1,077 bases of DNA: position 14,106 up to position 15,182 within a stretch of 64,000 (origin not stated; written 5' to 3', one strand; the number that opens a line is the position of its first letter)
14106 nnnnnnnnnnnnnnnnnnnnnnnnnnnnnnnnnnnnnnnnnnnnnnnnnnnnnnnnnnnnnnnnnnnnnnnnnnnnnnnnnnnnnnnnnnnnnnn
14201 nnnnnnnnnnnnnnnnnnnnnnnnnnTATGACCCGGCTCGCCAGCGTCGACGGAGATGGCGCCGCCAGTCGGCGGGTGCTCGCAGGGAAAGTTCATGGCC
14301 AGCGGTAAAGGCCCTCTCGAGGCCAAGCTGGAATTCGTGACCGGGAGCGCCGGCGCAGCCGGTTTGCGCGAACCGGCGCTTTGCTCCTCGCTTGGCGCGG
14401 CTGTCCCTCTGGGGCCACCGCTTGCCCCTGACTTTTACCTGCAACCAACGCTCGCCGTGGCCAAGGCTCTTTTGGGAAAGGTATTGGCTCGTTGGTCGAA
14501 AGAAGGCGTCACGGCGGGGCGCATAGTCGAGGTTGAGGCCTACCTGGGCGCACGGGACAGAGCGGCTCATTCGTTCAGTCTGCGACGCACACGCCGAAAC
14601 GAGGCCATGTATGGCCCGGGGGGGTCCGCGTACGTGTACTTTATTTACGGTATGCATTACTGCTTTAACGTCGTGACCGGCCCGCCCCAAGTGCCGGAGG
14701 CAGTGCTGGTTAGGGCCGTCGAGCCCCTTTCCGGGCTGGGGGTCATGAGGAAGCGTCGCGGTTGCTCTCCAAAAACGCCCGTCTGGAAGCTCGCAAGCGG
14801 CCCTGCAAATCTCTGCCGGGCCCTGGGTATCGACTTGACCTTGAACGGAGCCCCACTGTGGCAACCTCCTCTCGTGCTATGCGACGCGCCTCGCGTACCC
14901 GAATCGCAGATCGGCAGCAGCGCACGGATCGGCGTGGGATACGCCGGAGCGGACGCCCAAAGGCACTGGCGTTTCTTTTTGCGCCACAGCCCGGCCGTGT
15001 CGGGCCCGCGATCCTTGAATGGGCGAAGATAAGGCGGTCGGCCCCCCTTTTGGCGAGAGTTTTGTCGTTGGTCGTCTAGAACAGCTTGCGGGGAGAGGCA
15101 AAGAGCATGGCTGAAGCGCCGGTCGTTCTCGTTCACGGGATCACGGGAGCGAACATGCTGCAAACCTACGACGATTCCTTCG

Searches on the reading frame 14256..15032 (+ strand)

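Call 58: search_protein_families(library=pfam, proteins=[window:14256-15032:+], max_evalue=0.0001)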
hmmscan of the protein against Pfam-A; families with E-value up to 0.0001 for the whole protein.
window:14256-15032:+ (258 aa): 1 family
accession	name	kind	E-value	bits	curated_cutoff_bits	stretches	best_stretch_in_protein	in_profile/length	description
PF02245.21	Pur_DNA_glyco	-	4.4e-62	209.1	27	1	59-245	1-180/181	Methylpurine-DNA glycosylase (MPG)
